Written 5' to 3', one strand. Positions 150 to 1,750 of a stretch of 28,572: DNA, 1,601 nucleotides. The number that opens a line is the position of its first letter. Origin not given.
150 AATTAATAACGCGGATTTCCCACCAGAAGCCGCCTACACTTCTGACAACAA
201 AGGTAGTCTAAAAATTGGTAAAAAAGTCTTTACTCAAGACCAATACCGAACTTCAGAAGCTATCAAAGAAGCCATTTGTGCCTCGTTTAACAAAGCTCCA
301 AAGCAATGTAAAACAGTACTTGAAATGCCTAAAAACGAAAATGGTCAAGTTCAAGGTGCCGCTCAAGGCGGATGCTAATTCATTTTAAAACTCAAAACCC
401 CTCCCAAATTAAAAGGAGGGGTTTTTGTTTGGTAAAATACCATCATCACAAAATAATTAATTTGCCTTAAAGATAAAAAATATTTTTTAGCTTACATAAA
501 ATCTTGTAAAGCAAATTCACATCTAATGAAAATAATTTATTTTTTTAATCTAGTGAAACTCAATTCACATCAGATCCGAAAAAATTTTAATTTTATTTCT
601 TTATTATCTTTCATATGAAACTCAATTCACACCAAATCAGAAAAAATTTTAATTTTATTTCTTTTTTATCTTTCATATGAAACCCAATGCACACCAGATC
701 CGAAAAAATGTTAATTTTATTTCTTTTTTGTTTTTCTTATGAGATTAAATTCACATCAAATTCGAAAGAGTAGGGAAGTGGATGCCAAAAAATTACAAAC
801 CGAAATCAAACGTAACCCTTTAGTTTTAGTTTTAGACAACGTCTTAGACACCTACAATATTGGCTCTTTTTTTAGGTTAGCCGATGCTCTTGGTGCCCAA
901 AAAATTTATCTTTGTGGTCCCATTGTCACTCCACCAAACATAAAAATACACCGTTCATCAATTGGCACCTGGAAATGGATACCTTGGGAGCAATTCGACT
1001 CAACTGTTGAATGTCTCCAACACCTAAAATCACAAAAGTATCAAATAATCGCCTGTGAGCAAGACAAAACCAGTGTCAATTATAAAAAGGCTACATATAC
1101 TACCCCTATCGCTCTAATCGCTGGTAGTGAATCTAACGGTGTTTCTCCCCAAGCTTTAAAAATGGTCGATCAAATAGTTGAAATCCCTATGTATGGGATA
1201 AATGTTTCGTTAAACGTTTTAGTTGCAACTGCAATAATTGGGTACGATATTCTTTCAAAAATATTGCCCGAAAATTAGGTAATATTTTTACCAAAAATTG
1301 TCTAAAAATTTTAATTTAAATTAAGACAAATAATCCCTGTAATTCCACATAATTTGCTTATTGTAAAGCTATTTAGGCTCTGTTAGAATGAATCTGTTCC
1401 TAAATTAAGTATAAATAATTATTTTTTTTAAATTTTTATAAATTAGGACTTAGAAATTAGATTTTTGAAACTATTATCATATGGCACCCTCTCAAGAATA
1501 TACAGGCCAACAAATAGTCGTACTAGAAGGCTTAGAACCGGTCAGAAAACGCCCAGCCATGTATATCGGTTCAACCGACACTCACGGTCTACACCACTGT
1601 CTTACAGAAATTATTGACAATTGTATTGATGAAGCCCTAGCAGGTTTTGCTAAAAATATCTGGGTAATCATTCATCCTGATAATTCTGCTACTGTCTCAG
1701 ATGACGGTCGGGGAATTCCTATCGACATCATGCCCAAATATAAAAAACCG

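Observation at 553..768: Chain of translationally coupled 21-aa mini-ORFs made from tandem copies of the methyltransferase 5' end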

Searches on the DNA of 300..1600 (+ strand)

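Call 40: search_rna_families(source=window, start=300, end=1600, threshold=evalue, max_evalue=1)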
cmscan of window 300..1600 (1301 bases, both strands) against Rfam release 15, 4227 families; matches with E-value up to 1: 2.
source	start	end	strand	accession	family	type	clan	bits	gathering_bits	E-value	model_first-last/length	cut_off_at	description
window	390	469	-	RF01859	Phe_leader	Cis-reg; leader;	-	22.5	55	0.55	1-125/125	no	Phenylalanine leader peptide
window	300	433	+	RF00125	IS128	Gene; sRNA;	-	17.5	80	0.85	75-209/209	5'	IS128 RNA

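Call 64: search_rna_families(sources=[L179, L112, L004, L164], threshold=evalue, max_evalue=0.1)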
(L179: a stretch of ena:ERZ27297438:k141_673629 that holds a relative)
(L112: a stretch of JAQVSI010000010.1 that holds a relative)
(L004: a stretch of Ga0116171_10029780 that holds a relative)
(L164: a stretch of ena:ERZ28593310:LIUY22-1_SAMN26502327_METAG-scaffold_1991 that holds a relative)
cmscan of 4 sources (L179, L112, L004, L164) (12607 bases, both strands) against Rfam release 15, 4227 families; matches with E-value up to 0.1: 1.
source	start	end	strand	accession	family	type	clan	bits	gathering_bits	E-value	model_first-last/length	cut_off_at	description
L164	1341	1402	+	RF01400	istR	Gene; antitoxin;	-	25.8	45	0.099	1-130/130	no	istR Hfq binding RNA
